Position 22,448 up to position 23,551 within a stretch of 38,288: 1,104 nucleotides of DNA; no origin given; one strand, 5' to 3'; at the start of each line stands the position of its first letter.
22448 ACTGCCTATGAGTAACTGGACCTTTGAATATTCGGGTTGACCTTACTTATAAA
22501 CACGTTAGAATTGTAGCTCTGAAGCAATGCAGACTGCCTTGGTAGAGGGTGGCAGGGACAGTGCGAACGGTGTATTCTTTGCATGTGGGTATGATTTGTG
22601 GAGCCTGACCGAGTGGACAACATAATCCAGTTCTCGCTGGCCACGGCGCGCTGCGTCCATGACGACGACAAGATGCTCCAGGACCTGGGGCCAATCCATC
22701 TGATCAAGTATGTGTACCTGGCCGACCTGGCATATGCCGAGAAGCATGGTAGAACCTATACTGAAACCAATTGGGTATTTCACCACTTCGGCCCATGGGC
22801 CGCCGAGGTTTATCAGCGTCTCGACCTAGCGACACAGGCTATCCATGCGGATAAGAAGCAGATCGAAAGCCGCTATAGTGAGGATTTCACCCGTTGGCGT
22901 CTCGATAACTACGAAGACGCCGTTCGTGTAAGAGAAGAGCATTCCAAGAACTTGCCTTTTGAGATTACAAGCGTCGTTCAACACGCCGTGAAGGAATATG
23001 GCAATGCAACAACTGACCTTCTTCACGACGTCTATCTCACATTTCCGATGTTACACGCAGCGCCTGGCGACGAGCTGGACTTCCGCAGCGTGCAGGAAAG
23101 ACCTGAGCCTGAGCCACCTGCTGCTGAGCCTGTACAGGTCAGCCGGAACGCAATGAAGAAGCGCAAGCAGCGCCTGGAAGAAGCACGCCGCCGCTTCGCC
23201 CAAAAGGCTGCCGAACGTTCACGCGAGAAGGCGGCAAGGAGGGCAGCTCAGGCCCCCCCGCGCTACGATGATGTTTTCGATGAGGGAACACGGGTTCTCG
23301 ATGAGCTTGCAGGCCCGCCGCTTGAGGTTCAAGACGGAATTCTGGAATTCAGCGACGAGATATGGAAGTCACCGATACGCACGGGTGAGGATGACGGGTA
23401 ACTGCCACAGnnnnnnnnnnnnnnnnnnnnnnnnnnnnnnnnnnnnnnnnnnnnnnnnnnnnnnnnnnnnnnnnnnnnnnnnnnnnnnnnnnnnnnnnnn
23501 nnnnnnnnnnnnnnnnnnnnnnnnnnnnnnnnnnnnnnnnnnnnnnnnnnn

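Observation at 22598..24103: Candidate new toxin-antitoxin pair: Panacea-domain protein plus a coupled uncharacterised 230-aa ORF, with its own AT-rich promoter, next to the tRNA-Lys island boundary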

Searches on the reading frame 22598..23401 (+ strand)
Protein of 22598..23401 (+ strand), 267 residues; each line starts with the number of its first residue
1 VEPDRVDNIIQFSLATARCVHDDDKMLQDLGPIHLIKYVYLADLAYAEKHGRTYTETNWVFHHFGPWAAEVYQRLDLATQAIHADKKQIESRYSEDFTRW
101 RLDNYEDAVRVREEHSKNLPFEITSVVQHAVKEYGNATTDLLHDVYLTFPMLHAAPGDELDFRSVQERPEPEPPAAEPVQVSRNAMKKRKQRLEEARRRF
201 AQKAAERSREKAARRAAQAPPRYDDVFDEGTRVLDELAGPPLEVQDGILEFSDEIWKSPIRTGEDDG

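Call 4: search_protein_families(library=pfam, proteins=[window:22598-23401:+], max_evalue=1)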
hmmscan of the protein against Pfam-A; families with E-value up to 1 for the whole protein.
window:22598-23401:+ (267 aa): 2 families
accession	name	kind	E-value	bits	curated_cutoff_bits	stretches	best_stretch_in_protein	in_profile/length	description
PF13274.11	SocA_Panacea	-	6.6e-08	33.9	25.7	1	35-143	1-103/113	Antitoxin SocA-like, Panacea domain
PF20348.3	DUF6643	-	0.044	14.7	27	1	165-230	83-144/150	Family of unknown function (DUF6643)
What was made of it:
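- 22598..23401 (+): panA-like antitoxin gene (267 aa). Call 4: PF13274, 33.9 bits, above the 25.7 cut-off.
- On PanA / Panacea-domain antitoxins (Pfam PF13274 SocA_Panacea, formerly DUF4065): Call 4: E 6.6e-8, 33.9 bits against a 25.7 cut-off, aa 35-143.
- PanA is identified by Pfam PF13274 above threshold (call 4).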

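Call 5: search_protein_families(library=padloc, proteins=[window:22598-23401:+], max_evalue=1)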
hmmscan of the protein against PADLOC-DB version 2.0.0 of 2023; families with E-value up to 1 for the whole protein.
window:22598-23401:+ (267 aa): 1 family
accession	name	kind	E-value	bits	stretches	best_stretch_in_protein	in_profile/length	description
PDLC03184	Specificity_I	-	0.0012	15.5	1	34-150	432-539/554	Type I specificity subunit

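Call 6: search_protein_families(library=ncbifam, proteins=[window:22598-23401:+], max_evalue=1)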
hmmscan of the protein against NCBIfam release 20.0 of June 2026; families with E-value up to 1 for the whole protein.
window:22598-23401:+ (267 aa): 0 families

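Call 36: find_homologous_proteins(query=window:22598-23401:+)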
Query window:22598-23401:+ (267 aa): 767 proteins with E <= 0.001 among 2207 candidates; the best 120 are listed.
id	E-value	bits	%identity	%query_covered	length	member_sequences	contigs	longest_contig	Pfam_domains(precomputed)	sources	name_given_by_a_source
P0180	2.1e-173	593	100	98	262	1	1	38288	PF13274.12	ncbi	ncbi:MAG: type II toxin-antitoxin system antitoxin SocA domain-containing protein [Pseudomonadota ba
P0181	4.1e-105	369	63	98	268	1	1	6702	-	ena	-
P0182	5.5e-90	320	55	99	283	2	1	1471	PF13274.12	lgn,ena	-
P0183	8.4e-84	300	49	100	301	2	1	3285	PF13274.12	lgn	-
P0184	1.3e-82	296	53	100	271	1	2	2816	PF13274.12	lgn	-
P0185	2.8e-79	285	51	99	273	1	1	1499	-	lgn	-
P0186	1.4e-72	263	51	90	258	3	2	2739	-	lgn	-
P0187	2.6e-69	252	47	100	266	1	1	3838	-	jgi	jgi:hypothetical protein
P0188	9.5e-66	240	46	96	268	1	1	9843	-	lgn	-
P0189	9.6e-64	234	47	95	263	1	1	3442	-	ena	-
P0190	6.5e-62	228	45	98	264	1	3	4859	-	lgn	-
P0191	3.1e-61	226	44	99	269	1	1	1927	-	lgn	-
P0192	1.4e-60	223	46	97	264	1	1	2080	-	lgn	-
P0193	3.1e-60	222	45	97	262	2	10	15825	-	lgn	-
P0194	3.9e-60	222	46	99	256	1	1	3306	-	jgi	jgi:hypothetical protein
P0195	4.1e-60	222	46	98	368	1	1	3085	PF13274.12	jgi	jgi:hypothetical protein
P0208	2.7e-58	216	42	98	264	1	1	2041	PF13274.12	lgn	-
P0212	2.8e-58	216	43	99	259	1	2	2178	PF13274.12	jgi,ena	-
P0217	1.1e-57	214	45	98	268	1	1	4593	PF13274.12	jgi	jgi:hypothetical protein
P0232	5.4e-57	212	45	97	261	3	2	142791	PF13274.12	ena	-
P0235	7.1e-57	211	43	99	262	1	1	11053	PF13274.12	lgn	-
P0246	1.6e-56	210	45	96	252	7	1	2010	PF13274.12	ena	-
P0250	2.4e-56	210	41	99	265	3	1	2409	PF13274.12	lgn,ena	-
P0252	2.7e-56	209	45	100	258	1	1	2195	PF13274.12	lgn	-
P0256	3.5e-56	209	45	97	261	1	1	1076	PF13274.12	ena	-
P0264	5.8e-56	208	44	99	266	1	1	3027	PF13274.12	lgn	-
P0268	1.2e-55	207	45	99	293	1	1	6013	PF13274.12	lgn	-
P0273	1.6e-55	207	42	99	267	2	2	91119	PF13274.12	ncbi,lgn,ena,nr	ncbi:MAG: hypothetical protein FD159_456 [Syntrophaceae bacterium]|nr:MAG: hypothetical protein FD15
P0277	3.9e-55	206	43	99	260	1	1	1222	PF13274.12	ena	-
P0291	9.4e-55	204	45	97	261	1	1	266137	PF13274.12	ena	-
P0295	1.4e-54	204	43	99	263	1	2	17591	PF13274.12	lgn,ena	-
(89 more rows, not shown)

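Call 51: predict_structure(alignment_id=A4)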
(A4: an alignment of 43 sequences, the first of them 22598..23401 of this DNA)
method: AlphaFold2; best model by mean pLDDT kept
length: 267 residues; sequences in the alignment: 43
mean_pLDDT: 90.1   pTM: 0.71
mean pLDDT of the five models: 90.1, 89.8, 89.8, 88.6, 87.8
residues with pLDDT >= 90: 173; 70-90: 78; 50-70: 16; < 50: 0
segments of 3 or more residues with pLDDT < 50: none
pLDDT, mean of each block of 10 residues (from residue 1): 98 98 95 98 97 97 94 98 97 88 98 98 98 96 95 94 73 69 87 92 91 81 79 86 78 83 69
secondary structure, 60 per line:
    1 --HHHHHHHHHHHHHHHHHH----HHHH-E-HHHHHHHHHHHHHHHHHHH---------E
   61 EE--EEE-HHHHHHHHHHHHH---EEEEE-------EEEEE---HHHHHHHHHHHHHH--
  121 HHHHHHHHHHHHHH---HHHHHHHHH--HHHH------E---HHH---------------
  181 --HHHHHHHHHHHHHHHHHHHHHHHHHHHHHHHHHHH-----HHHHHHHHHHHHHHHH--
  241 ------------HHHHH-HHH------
elements in order: H3-20 H25-28 H32-50 E60-62 E65-67 H69-81 E85-89 E97-101 H105-118 H121-134 H138-146 H149-152 H183-217 H223-238 H253-257
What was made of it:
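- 23144..23248 (+): Long basic helix of PanA (aa 183-217); the sequence varies but the charge is conserved. Call 51: helix 183-217.
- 23249..23383 (+): Conserved acidic and aromatic C-terminal motif of PanA (aa 218-262: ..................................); proposed toxin-neutralising element. Call 51: helices 223-238 and 253-257.
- On PanA / Panacea-domain antitoxins (Pfam PF13274 SocA_Panacea, formerly DUF4065): The AF2 model is confident (pLDDT 90.1, call 51).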

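Call 55: fold_search(model_id=the predicted structure, library=pdb)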
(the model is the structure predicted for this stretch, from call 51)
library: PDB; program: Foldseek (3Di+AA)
matches with E <= 10: 397; with E <= 0.001: 0
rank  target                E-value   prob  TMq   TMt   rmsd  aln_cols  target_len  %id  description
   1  7yk3_B                4.8e-02  0.97  0.32  0.42   6.2       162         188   12  Crystal structure of DarTG toxin-antitoxin complex from Mycobacterium tuberculosis (released 2023-05-31)
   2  7yk3_D                5.1e-02  0.99  0.35  0.47   5.5       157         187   11  Crystal structure of DarTG toxin-antitoxin complex from Mycobacterium tuberculosis (released 2023-05-31)
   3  7z1l_O                2.8e-01  0.30  0.18  0.10  14.8       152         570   12  Structure of yeast RNA Polymerase III Pre-Termination Complex (PTC) (released 2022-08-31)
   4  2e1n_A                3.5e-01  0.85  0.24  0.50   5.4       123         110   12  Crystal structure of the Cyanobacterium circadian clock modifier Pex (released 2006-11-28)
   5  1f4k_A                3.7e-01  0.66  0.26  0.49   8.6       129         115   12  CRYSTAL STRUCTURE OF THE REPLICATION TERMINATOR PROTEIN/B-SITE DNA COMPLEX (released 2001-06-08)
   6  7z1o_O                4.4e-01  0.28  0.19  0.10  14.4       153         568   12  Structure of yeast RNA Polymerase III PTC + NTPs (released 2022-08-31)
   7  3elk_B                6.7e-01  0.51  0.22  0.47   8.7       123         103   10  Crystal structure of putative transcriptional regulator TA0346 from Thermoplasma acidophilum (released 2008-09-30)
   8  5dui_B                7.9e-01  0.30  0.19  0.44   6.0        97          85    9  Identification of a new FoxO1 binding site that precludes CREB binding at the glucose-6-phosphatase catalytic subunit  (released 2016-09-21)
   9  6xjf_G                7.9e-01  0.18  0.16  0.32  10.4       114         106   16  X-ray crystal structure of Pyrococcus furiosus general transcription factor TFE-alpha (SeMet labeled protein) (released 2020-07-08)
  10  2nyx_B                7.9e-01  0.11  0.15  0.24  13.8       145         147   14  Crystal structure of RV1404 from Mycobacterium tuberculosis (released 2006-12-05)
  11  2e1n_B                8.4e-01  0.54  0.22  0.45   5.9       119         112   13  Crystal structure of the Cyanobacterium circadian clock modifier Pex (released 2006-11-28)
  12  8bzm_I                8.4e-01  0.20  0.17  0.37   7.1       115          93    9  FOXK1-ELF1-heterodimer bound to DNA (released 2023-12-27)
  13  2dql_A                9.3e-01  0.66  0.24  0.49   4.6       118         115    8  Crystal structure of the circadian clock associated protein Pex from anabaena (released 2007-05-29)
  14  1j0r_A                9.3e-01  0.28  0.23  0.42   9.1       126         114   10  Crystal structure of the replication termination protein mutant C110S (released 2003-11-20)
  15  1bm9_A                9.3e-01  0.21  0.19  0.35  12.1       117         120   10  REPLICATION TERMINATOR PROTEIN FROM BACILLUS SUBTILIS (released 1999-01-06)
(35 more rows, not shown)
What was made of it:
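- On PanA / Panacea-domain antitoxins (Pfam PF13274 SocA_Panacea, formerly DUF4065): The best PDB match is chains B and D of the M. tuberculosis DarTG complex 7yk3 (probability 0.97-0.99, but E 0.05 and TM 0.42-0.47, call 55).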

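Call 66: search_dna_similar(query=window:22598-23401:+, collection=plasmids, mode=protein, max_evalue=0.1, max_rows=30)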
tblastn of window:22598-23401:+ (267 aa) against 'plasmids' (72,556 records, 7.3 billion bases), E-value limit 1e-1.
Records with a match: 5; places in all: 5; records where one place covers at least 80% of the query: 0.
Best place of each record, by identity: <60% 5.
By first word of the organism name: Nostoc 3; Aphanizomenonaceae 1; Geminocystis 1.
By predicted mobility (MOB-suite, as given by PLSDB): non-mobilizable 3; conjugative 2.
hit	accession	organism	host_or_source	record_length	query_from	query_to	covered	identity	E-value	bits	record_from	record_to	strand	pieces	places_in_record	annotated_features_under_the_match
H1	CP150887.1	Aphanizomenonaceae cyanobacterium TIOX110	-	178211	34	154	45%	29.3%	8e-4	48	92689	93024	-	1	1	type II toxin-antitoxin system antitoxin SocA domain-containing ...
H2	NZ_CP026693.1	Nostoc sp. 'Lobaria pulmonaria (5183) cyanobiont'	Lobaria pulmonaria thallus,lichen ...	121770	34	154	45%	27.6%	2e-5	53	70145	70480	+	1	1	type II toxin-antitoxin system antitoxin SocA domain-containing ...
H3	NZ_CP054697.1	Nostoc edaphicum CCNP1411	-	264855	34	154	45%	27.6%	2e-5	53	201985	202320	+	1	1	type II toxin-antitoxin system antitoxin SocA domain-containing ...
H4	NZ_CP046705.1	Nostoc sp. ATCC 53789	-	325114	34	154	45%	26.8%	2e-4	50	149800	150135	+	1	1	type II toxin-antitoxin system antitoxin SocA domain-containing ...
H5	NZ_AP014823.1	Geminocystis sp. NIES-3709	-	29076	34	154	45%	26.2%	6e-2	42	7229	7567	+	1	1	hypothetical protein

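Call 67: get_annotated_region(hit=H2, flank=2000)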
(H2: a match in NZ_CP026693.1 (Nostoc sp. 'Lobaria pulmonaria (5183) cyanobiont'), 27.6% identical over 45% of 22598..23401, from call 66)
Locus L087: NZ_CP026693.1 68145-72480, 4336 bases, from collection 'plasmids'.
description: Nostoc sp. 'Lobaria pulmonaria (5183) cyanobiont' strain 5183 plasmid pNLP1, complete sequence
organism: Nostoc sp. 'Lobaria pulmonaria (5183) cyanobiont' (NCBI taxid 1618022)
taxonomy: Bacteria; Cyanobacteriota; Cyanophyceae; Nostocales; Nostocaceae; Nostoc; Nostoc sp. 'Lobaria pulmonaria (5183) cyanobiont'
host: -; source: Lobaria pulmonaria thallus,lichen thallus; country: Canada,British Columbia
typing (MOB-suite, as given by PLSDB): conjugative; relaxase MOBV; mating-pair formation MPF_T
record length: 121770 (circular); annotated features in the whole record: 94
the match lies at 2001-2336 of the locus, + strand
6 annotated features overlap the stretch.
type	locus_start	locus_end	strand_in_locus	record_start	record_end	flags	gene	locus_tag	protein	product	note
CDS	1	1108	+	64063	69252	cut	-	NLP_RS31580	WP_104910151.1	hypothetical protein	-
CDS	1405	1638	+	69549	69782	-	-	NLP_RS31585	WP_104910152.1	hypothetical protein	-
CDS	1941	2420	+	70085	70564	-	-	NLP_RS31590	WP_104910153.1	type II toxin-antitoxin system antitoxin SocA domain-containing protein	-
CDS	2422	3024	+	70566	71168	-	-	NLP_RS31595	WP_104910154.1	type II toxin-antitoxin system PemK/MazF family toxin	-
CDS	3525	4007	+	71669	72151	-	-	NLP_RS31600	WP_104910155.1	hypothetical protein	-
CDS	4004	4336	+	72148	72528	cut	-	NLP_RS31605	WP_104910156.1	hypothetical protein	-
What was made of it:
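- Closest known: Nostoc plasmid pNLP1 pair WP_104910153 / WP_104910154. Same: NCBI annotates the pair as a SocA-domain antitoxin plus a PemK/MazF family toxin (call 67).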

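Call 69: search_protein_families(library=pfam, proteins=[L087:2422-3021:+, L087:1941-2417:+], max_evalue=1)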
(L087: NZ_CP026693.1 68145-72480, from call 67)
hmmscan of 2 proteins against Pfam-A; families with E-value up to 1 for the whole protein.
L087:2422-3021:+ (200 aa): 1 family
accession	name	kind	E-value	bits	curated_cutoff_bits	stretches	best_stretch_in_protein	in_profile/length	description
PF02452.23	PemK_toxin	-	1.3e-10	41.9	23.1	1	55-154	19-108/109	PemK-like, MazF-like toxin of type II toxin-antitoxin system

L087:1941-2417:+ (159 aa): 1 family
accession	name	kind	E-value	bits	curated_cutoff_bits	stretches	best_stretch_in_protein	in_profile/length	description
PF13274.11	SocA_Panacea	-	2.8e-09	38.3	25.7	1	22-86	1-66/113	Antitoxin SocA-like, Panacea domain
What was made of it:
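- Closest known: Nostoc plasmid pNLP1 pair WP_104910153 / WP_104910154. Different: That toxin is recognised by Pfam PemK_toxin (E 1.3e-10) and its PanA is a 159-aa stand-alone Panacea domain (call 69).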

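Call 86: search_protein_families(library=phrogs, proteins=[window:22598-23401:+], max_evalue=0.01)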
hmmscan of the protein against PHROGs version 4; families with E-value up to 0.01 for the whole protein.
window:22598-23401:+ (267 aa): 1 family
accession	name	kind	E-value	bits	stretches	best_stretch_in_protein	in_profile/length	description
phrog_1281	-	unknown function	0.0074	17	0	27-142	26-116/195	-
